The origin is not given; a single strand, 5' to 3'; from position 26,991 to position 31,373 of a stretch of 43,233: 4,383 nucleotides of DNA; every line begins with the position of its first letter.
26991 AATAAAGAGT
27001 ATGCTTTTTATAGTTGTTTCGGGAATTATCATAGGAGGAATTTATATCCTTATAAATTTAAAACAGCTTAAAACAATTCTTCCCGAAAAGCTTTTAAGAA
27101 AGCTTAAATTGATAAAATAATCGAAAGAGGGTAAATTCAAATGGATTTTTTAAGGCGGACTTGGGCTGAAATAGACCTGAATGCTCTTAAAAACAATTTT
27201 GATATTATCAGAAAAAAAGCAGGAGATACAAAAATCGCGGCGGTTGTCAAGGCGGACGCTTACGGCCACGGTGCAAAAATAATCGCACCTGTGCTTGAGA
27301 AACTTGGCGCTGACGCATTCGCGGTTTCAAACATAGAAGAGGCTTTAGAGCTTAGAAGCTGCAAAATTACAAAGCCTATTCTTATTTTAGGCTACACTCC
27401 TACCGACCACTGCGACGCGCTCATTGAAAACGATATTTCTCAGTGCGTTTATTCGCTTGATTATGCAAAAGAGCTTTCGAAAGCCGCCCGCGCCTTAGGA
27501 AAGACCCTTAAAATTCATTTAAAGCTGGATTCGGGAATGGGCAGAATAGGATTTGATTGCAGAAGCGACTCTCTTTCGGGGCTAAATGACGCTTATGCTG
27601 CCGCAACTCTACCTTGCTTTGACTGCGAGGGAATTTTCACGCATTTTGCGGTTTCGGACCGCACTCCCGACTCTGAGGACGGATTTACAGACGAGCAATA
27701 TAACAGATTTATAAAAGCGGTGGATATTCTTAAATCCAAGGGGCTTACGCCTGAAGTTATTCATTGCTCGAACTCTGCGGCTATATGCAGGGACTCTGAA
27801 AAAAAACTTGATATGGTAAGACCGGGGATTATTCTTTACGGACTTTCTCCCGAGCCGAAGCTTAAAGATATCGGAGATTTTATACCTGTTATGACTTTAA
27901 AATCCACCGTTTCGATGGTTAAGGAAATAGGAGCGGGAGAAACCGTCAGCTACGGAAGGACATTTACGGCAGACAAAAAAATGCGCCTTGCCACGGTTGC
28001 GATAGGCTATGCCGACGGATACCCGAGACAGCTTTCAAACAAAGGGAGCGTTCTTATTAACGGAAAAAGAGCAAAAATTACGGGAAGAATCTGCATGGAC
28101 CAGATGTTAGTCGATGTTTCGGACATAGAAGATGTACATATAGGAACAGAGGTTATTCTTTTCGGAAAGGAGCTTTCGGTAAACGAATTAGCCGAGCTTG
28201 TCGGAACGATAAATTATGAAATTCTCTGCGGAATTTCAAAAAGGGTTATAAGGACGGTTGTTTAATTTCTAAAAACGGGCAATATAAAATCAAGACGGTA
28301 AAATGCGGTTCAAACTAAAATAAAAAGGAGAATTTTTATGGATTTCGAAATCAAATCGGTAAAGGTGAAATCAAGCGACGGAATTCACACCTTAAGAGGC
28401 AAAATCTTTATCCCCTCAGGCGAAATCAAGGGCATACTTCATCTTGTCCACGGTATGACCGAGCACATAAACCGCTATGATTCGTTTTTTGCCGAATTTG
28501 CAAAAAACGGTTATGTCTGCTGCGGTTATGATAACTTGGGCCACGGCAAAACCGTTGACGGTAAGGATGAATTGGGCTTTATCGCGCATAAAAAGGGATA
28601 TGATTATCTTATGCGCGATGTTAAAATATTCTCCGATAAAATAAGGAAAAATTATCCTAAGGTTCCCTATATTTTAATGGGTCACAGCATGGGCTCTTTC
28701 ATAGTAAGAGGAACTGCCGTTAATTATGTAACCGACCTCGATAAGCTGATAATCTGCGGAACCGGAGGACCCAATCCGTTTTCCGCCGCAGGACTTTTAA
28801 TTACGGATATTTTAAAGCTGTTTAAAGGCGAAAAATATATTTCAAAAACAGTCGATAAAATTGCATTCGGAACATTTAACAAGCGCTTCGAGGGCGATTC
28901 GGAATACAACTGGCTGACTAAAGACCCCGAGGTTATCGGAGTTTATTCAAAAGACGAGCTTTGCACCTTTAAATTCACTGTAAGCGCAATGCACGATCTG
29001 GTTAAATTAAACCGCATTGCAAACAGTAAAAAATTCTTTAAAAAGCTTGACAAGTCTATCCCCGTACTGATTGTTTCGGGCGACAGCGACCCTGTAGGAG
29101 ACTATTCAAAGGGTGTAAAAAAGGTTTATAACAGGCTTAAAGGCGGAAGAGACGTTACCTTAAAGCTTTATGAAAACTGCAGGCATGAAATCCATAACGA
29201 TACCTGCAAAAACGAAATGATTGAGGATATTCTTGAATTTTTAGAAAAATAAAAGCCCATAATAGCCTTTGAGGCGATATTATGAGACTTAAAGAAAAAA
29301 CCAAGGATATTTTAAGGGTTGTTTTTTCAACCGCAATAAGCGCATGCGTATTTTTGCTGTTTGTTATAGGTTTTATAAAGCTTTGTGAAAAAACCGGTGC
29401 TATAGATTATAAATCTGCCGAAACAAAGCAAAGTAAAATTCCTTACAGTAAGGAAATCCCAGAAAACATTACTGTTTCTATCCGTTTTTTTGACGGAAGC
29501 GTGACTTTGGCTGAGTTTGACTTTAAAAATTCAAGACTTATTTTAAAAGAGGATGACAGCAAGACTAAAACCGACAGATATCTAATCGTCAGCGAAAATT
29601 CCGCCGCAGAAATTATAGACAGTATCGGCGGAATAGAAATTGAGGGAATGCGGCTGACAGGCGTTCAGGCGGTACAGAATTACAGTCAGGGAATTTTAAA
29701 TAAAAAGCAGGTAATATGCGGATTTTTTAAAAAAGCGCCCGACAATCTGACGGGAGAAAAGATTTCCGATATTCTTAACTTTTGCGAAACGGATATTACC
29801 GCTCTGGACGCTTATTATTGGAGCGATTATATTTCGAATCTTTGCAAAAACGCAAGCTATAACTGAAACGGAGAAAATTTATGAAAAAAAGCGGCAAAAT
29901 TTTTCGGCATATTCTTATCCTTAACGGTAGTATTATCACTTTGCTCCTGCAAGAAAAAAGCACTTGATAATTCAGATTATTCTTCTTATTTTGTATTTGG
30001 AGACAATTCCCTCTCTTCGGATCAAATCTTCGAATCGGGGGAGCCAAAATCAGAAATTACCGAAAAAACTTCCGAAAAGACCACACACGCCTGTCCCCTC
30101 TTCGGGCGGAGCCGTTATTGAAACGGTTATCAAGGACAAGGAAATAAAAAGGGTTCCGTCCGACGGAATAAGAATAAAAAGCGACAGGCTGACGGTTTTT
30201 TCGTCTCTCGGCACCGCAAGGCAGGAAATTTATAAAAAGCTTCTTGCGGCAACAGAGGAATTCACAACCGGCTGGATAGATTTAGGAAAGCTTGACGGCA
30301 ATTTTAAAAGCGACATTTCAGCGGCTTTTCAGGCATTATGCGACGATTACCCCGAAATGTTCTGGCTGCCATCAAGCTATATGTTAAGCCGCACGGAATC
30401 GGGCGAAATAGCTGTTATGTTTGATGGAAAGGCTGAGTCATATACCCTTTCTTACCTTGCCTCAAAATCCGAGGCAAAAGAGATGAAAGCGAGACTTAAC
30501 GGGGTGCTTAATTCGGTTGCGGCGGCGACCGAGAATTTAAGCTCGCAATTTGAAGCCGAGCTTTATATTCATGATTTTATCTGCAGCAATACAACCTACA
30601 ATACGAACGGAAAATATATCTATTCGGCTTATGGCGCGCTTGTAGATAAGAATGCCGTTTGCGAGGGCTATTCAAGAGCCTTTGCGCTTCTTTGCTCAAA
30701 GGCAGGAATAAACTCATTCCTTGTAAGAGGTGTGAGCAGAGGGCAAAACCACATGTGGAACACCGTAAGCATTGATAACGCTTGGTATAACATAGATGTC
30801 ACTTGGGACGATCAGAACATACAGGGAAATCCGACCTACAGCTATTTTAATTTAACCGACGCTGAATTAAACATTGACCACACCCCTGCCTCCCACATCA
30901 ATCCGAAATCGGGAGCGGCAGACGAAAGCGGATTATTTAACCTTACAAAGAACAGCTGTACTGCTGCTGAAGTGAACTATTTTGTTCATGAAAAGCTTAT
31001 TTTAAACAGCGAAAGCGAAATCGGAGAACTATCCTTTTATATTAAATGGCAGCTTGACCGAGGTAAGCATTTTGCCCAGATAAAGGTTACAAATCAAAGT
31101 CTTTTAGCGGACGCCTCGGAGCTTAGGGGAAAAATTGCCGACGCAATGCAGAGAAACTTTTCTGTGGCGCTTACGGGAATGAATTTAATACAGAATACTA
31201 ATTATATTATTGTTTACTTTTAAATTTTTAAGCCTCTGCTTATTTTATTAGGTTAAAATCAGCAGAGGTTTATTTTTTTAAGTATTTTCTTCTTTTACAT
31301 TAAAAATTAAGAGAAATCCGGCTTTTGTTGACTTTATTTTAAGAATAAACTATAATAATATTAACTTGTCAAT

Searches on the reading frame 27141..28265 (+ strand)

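Call 14: search_protein_families(library=pfam, proteins=[window:27141-28265:+])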
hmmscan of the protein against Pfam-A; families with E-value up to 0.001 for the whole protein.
window:27141-28265:+ (374 aa): 2 families
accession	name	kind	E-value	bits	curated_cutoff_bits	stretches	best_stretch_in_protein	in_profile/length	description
PF01168.26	Ala_racemase_N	-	1.6e-69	234.4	24.1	1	11-237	1-220/220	Alanine racemase, N-terminal domain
PF00842.27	Ala_racemase_C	-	6.7e-52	174.8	25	1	250-372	1-126/127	Alanine racemase, C-terminal domain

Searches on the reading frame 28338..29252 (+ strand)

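Call 14: search_protein_families(library=pfam, proteins=[window:28338-29252:+])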
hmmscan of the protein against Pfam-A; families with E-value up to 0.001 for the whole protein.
window:28338-29252:+ (304 aa): 3 families
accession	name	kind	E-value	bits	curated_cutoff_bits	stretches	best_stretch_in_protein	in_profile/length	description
PF12146.15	Hydrolase_4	-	1.2e-46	159.4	27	1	29-289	2-238/239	Serine aminopeptidase, S33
PF00561.26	Abhydrolase_1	-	1.1e-15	58.5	25.8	1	36-286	5-241/245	alpha/beta hydrolase fold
PF12697.13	Abhydrolase_6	-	2.9e-06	28.5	26.3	1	36-193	3-141/217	Alpha/beta hydrolase family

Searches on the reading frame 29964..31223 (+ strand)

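Call 14: search_protein_families(library=pfam, proteins=[window:29964-31223:+])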
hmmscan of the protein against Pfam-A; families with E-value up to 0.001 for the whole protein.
window:29964-31223:+ (419 aa): 1 family
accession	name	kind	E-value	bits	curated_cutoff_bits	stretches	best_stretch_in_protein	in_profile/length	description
PF01841.26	Transglut_core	-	3.6e-12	47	23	1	188-278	7-107/108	Transglutaminase-like superfamily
